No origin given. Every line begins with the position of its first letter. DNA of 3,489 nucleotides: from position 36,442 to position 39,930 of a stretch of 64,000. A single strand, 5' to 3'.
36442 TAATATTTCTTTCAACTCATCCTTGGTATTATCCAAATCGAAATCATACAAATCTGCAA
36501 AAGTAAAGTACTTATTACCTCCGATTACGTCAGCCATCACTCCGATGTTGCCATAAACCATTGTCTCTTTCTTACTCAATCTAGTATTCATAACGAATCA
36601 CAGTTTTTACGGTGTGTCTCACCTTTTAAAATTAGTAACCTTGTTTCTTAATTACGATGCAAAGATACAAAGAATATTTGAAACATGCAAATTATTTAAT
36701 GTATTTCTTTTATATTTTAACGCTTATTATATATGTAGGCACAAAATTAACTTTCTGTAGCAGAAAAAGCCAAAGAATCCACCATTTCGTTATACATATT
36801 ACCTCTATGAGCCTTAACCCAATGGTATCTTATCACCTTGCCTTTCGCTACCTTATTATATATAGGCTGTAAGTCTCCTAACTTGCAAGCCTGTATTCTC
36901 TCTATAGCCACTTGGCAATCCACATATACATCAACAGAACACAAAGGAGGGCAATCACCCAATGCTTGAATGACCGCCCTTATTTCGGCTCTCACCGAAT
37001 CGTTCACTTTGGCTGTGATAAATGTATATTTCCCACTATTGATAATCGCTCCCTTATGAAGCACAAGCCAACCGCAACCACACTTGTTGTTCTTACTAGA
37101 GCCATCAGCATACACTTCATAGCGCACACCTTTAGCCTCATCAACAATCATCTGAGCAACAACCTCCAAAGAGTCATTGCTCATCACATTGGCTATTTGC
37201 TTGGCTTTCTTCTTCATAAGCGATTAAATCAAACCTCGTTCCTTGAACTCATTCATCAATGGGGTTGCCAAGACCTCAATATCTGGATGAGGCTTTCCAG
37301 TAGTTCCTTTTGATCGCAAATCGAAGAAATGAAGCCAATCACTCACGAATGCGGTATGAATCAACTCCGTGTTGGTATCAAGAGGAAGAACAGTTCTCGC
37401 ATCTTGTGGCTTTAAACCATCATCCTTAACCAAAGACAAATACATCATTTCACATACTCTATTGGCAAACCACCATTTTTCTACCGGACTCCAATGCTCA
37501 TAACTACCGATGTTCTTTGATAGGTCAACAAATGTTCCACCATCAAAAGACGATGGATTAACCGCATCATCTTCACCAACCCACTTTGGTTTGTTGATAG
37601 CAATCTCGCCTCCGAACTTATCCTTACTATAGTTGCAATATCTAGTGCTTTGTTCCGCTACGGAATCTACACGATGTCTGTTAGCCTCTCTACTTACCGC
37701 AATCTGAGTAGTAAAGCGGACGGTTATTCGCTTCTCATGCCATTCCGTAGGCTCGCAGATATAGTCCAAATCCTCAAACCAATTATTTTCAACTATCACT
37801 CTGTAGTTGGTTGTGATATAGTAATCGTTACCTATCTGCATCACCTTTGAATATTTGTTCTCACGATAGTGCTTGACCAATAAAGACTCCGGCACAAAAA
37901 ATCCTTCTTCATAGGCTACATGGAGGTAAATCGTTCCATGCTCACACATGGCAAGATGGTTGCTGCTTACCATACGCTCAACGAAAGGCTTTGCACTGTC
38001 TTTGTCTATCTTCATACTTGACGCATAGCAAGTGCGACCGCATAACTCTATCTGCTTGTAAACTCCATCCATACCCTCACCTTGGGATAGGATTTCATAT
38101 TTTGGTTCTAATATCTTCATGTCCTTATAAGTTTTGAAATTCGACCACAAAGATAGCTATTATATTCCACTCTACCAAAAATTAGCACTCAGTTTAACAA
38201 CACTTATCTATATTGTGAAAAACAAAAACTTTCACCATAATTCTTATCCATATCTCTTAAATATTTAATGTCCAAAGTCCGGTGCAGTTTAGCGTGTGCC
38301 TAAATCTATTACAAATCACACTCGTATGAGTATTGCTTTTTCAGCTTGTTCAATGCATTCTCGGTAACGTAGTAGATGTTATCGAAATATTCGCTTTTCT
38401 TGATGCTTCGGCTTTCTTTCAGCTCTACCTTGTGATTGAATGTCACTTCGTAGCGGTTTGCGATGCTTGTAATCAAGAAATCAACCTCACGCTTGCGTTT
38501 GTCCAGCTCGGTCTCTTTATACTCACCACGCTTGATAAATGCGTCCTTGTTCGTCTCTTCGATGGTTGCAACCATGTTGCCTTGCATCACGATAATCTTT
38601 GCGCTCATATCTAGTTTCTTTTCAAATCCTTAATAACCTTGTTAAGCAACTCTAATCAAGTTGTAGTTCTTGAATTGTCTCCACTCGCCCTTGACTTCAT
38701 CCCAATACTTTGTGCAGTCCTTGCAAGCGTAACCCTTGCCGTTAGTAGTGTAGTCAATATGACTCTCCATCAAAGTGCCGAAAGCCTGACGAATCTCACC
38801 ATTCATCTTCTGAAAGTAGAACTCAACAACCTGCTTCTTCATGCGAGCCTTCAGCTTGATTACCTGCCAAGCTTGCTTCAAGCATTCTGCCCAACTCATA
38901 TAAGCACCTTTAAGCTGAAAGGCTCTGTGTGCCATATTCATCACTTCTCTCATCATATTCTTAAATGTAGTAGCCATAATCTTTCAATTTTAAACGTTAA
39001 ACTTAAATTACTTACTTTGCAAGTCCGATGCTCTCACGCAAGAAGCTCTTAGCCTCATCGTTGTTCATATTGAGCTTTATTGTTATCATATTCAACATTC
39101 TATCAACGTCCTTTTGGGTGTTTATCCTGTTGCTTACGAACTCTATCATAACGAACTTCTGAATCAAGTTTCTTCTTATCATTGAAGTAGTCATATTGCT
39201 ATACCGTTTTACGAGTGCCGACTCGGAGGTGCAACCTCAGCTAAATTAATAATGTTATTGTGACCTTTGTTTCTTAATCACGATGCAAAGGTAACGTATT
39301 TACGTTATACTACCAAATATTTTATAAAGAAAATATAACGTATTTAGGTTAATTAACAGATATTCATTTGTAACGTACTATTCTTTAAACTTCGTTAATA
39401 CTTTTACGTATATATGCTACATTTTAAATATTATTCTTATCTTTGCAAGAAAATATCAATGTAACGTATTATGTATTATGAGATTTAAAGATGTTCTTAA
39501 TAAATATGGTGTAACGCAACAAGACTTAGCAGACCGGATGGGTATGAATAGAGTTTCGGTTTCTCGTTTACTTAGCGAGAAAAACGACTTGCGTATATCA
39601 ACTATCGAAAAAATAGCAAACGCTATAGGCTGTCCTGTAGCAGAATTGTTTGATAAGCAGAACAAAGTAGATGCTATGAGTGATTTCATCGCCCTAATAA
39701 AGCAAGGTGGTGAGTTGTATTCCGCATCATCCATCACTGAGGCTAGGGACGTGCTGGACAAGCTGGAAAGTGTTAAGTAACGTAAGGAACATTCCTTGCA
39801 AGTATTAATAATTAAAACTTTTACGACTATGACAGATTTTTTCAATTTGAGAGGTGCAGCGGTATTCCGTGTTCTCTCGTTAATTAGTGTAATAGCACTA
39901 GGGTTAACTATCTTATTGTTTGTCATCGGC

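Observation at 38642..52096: Duplicated regulatory module: DUF2693-like gene, identical palindromic 23-nt leader and divergent HTH, present at two loci 12 kb apart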

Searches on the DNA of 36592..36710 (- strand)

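Call 91: search_dna_similar(query=window:36592-36710:-, collection=phages, mode=distant, max_rows=15, max_evalue=0.01)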
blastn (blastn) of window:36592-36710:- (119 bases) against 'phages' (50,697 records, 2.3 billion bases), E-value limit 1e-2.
Records with a match: 7; places in all: 12; records where one place covers at least 80% of the query: 2.
Best place of each record, by identity: 95-99% 2; 90-95% 1; 80-90% 2; 60-80% 2.
By first word of the organism name: Bacteriophage 4; uncultured 2; Microviridae 1.
By host as written in the record: - 7.
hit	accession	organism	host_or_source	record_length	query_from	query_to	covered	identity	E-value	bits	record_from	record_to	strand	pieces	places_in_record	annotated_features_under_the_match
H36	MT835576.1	Bacteriophage sp.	human fecal samples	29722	1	119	100%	95.0%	1e-45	187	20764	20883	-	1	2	record has no annotation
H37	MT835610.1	Bacteriophage sp.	human fecal samples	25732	4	111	91%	93.6%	4e-38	162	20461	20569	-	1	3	record has no annotation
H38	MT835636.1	Bacteriophage sp.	human fecal samples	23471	1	111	78%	81.7%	2e-3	94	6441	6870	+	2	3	record has no annotation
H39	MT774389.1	uncultured phage cr116_1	human feces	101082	15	70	47%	78.6%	8e-3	45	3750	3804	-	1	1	none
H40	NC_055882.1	uncultured phage cr116_1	human feces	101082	15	70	47%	78.6%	8e-3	45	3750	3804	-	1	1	none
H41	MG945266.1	Microviridae sp.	cattle blood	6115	18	66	41%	81.6%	6e-4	49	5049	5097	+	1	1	none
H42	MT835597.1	Bacteriophage sp.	human fecal samples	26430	84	111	24%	96.4%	2e-3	47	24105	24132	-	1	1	record has no annotation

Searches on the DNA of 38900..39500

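Call 29: search_rna_families(source=window, start=38900, end=39500, threshold=evalue, max_evalue=10, show_alignments=3)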
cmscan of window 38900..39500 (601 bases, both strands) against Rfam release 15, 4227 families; matches with E-value up to 10: 7.
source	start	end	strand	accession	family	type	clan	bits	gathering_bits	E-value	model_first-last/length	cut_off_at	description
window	39100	39126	+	RF01338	CRISPR-DR25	Gene; CRISPR;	CL00014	20.3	36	0.25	1-25/25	no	CRISPR RNA direct repeat element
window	39237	39340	+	RF01054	preQ1-II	Cis-reg; riboswitch;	-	19.3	47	1.6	1-99/99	no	PreQ1-II (pre queuosine) riboswitch aptamer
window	38922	38969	-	RF01144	sR17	Gene; snRNA; snoRNA; CD-box;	-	18.4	36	0.076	1-55/55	no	Small nucleolar RNA sR17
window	39040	39094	-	RF00070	SNORD29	Gene; snRNA; snoRNA; CD-box;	CL00051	17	48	1.7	1-65/65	no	Small nucleolar RNA SNORD29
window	39164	39185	-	RF03876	mir-7132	Gene; miRNA;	-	14.9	70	8.4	18-41/60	no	mir-7132 microRNA precursor family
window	38922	38960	-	RF01133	sR3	Gene; snRNA; snoRNA; CD-box;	-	12.9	41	0.85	1-55/55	no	Small nucleolar RNA sR3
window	38914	38943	+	RF02089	CLRN1-AS1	Gene; lncRNA;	-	11.8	48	2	47-79/79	no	CLRN1 antisense RNA 1 conserved region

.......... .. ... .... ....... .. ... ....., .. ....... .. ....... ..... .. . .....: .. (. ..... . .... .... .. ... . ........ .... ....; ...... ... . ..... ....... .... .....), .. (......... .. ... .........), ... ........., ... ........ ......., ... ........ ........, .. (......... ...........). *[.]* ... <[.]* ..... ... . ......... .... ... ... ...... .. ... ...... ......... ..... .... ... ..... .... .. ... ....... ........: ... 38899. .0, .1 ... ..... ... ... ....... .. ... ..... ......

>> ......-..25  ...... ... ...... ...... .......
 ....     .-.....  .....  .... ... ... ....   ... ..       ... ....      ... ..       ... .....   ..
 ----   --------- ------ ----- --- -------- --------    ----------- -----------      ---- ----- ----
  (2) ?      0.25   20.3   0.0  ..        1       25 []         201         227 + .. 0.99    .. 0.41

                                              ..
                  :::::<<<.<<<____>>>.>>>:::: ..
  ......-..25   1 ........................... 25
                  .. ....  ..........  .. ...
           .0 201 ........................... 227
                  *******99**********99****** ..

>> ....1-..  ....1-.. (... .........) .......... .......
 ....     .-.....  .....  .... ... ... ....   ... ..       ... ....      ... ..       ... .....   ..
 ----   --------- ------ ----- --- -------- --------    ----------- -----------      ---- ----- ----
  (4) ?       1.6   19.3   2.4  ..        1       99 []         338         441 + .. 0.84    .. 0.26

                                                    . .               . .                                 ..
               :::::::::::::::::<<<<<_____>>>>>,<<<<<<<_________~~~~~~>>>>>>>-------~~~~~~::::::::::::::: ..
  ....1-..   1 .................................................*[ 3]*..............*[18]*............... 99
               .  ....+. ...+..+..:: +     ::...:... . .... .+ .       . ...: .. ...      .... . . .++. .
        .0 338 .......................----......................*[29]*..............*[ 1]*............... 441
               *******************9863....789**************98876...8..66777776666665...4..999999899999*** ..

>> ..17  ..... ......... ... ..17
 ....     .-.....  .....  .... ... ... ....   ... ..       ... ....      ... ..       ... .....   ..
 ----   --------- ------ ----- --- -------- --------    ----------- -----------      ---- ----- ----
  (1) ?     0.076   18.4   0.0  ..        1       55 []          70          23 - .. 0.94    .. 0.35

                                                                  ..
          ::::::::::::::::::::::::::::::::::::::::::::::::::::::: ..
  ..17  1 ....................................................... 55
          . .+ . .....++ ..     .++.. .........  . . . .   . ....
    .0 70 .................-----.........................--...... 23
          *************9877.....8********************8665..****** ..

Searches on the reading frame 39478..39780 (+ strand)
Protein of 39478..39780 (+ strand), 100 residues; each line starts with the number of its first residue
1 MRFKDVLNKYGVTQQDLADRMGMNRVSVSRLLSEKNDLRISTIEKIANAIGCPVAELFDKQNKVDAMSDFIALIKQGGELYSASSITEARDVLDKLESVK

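Call 6: search_protein_families(library=pfam, proteins=[window:39478-39780:+], max_evalue=0.1)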
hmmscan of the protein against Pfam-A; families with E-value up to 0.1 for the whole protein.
window:39478-39780:+ (100 aa): 19 families
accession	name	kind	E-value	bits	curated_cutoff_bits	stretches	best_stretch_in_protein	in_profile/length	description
PF01381.28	HTH_3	-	1.6e-11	44.5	23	1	4-57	2-55/55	Helix-turn-helix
PF13443.12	HTH_26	-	3.6e-11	43.6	22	1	4-59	3-59/63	Cro/C1-type HTH DNA-binding domain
PF13560.12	HTH_31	-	4.2e-06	27.4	27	1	11-57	14-61/64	Helix-turn-helix domain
PF13545.12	HTH_Crp_2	-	1.6e-05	25.2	27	1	12-34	23-45/70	Crp-like helix-turn-helix domain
PF00325.26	Crp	-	7.9e-05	22.7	21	1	12-33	3-24/32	Bacterial regulatory proteins, crp family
PF12844.13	HTH_19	-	0.00069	19.9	30.2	1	2-61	3-62/64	Helix-turn-helix domain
PF17762.8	HTH_ParB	-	0.00078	20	22.6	1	3-32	12-41/102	ParB HTH domain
PF12802.13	MarR_2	-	0.00078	20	27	1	11-33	20-42/61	MarR family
PF08667.16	BetR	-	0.0027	18.3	21.6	1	16-62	27-73/148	BetR domain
PF21716.3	dnstrm_HI1420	-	0.01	16.1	27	1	11-53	45-85/90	Probable addiction module antidote protein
PF20432.4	Xre-like-HTH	-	0.014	16.1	25.8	1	4-42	16-52/63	Antitoxin Xre-like helix-turn-helix domain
PF04545.22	Sigma70_r4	-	0.014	15.3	24.1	1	2-33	16-42/50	Sigma-70, region 4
PF13693.12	HTH_35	-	0.032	14.7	25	1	7-58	11-59/75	Winged helix-turn-helix DNA-binding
PF01476.26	LysM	-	0.033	14.6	20.9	0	42-59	8-25/43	LysM domain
PF01047.28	MarR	-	0.034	14.5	24.6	0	11-32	17-38/59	MarR family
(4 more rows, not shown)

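Call 50: search_protein_families(library=phrogs, proteins=[window:39478-39780:+], max_evalue=0.001)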
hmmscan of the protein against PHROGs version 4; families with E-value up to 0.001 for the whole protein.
window:39478-39780:+ (100 aa): 18 families
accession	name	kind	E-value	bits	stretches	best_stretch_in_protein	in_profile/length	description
phrog_1373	-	transcription regulation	3.8e-12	47.5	1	5-65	70-130/166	transcriptional regulator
phrog_8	-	transcription regulation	1.4e-11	45.5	1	2-62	80-140/346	transcriptional regulator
phrog_2328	-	transcription regulation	3.7e-11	43.9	1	2-62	19-79/128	transcriptional repressor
phrog_4583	-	transcription regulation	4.2e-10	40.5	1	7-63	19-75/81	transcriptional repressor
phrog_3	-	transcription regulation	4.5e-10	40.8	1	2-67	92-155/430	transcriptional repressor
phrog_4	-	transcription regulation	1e-09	38.9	1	4-63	142-197/400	transcriptional repressor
phrog_13326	-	unknown function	3e-08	34.9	1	13-62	9-59/151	-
phrog_2439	-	transcription regulation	1e-07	32.2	1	3-70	12-80/367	transcriptional regulator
phrog_7241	-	transcription regulation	1.2e-07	32.8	1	10-58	73-121/122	transcriptional regulator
phrog_2339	-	DNA, RNA and nucleotide metabolism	1.7e-07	32.1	1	2-54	29-82/98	HTH DNA binding protein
phrog_4779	-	transcription regulation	2.7e-06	28.8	1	3-49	7-55/98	transcriptional regulator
phrog_2967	-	transcription regulation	1.4e-05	25.8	1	2-81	14-78/225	transcriptional regulator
phrog_3642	-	DNA, RNA and nucleotide metabolism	2.9e-05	24.9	1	13-59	23-70/79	HTH DNA binding protein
phrog_4268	-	transcription regulation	3.5e-05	24.9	1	4-53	41-88/96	transcriptional repressor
phrog_5823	-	transcription regulation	6.7e-05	23.2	1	9-66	17-75/404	transcriptional regulator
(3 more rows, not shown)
